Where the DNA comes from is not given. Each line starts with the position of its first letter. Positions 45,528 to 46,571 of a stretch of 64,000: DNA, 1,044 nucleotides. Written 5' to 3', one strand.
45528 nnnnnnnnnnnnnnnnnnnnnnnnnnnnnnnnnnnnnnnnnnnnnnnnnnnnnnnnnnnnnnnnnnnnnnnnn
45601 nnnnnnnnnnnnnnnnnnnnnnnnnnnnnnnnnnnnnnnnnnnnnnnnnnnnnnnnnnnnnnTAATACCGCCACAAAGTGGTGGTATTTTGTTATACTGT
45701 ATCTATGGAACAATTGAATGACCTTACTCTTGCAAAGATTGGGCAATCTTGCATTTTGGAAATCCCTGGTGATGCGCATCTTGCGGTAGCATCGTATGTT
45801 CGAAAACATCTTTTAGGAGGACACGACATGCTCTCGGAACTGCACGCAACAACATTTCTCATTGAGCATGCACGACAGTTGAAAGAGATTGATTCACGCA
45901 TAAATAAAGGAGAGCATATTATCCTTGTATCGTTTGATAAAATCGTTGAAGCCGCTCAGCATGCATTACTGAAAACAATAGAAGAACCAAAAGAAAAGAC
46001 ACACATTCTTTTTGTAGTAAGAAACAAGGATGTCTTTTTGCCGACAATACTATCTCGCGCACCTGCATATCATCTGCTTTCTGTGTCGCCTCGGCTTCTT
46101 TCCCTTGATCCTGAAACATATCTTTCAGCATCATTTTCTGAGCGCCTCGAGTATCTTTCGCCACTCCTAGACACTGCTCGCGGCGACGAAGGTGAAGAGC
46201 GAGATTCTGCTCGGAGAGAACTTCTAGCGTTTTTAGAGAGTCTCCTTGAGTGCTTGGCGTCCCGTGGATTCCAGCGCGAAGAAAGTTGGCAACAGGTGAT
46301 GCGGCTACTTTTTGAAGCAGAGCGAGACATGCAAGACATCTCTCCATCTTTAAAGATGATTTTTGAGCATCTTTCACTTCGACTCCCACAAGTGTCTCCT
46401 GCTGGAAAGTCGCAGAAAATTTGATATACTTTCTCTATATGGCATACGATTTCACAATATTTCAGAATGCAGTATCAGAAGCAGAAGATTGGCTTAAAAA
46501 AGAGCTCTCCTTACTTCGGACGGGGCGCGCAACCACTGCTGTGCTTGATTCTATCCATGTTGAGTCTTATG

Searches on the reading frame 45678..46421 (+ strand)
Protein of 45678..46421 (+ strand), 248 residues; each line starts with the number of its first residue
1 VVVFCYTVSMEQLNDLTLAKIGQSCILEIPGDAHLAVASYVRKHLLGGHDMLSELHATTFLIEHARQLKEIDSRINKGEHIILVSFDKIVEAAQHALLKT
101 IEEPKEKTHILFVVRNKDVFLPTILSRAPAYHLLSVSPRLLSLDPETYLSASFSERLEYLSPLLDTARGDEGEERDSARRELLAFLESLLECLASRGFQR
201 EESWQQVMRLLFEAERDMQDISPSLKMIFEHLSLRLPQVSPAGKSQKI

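Call 3: search_protein_families(library=pfam, proteins=[window:45678-46421:+], max_evalue=1)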
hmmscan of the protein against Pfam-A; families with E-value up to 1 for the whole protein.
window:45678-46421:+ (248 aa): 2 families
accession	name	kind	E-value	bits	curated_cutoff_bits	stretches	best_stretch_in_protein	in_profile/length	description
PF13177.12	DNA_pol3_delta2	-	3.3e-12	47.1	27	1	76-133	100-157/161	DNA polymerase III, delta subunit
PF14561.12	TPR_20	-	0.15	12.8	25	1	160-189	42-71/90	Tetratricopeptide repeat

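Call 4: search_protein_families(library=ncbifam, proteins=[window:45678-46421:+], max_evalue=1)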
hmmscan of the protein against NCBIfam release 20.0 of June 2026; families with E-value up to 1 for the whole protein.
window:45678-46421:+ (248 aa): 42 families (the best 25 are shown)
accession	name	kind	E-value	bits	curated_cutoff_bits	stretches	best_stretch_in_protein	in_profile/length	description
NF004047.0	PRK05564.1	equivalog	5.2e-12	45.4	282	1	77-155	91-167/313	DNA polymerase III subunit delta'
TIGR00678.1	holB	equivalog_domain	9.3e-12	44.9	180.6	1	81-136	100-155/188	DNA polymerase III subunit delta'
NF006296.0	PRK08485.1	equivalog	6.5e-11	42.5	140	1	58-129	35-106/206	DNA polymerase III subunit delta'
NF004759.0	PRK06090.1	equivalog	1.2e-08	34.7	457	1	73-170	104-203/319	DNA polymerase III subunit delta'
NF005515.0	PRK07132.1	equivalog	1.3e-08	34.7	204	1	80-128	95-143/301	DNA polymerase III subunit delta'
NF005362.0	PRK06871.1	equivalog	2.4e-08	33.5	456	1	76-134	106-165/327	DNA polymerase III subunit delta'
NF005972.1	PRK08058.1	equivalog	5.9e-08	32.2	340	1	82-139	114-171/328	DNA polymerase III subunit delta'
NF005638.0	PRK07399.1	subfamily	1.2e-07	31.1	230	1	79-135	129-184/317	DNA polymerase III subunit delta'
NF005581.0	PRK07276.1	equivalog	2.1e-07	30.8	263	1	80-140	107-167/291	DNA polymerase III subunit delta'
NF005941.0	PRK07993.1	equivalog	2.6e-07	30.5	477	1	78-135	108-166/334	DNA polymerase III subunit delta'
NF005677.0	PRK07471.1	equivalog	5.3e-07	29.1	252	1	81-137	144-201/366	DNA polymerase III subunit delta'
NF004488.0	PRK05818.1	equivalog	5.5e-07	29.6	218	1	77-139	88-150/261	DNA polymerase III subunit delta'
NF005408.0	PRK06964.1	equivalog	1.3e-06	28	483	1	81-133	136-188/342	DNA polymerase III subunit delta'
NF005926.0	PRK07940.1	equivalog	2.3e-06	27.2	300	1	81-130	119-168/394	DNA polymerase III subunit delta'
NF004310.0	PRK05707.1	equivalog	6.2e-06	25.8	280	1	80-128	109-157/328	DNA polymerase III subunit delta'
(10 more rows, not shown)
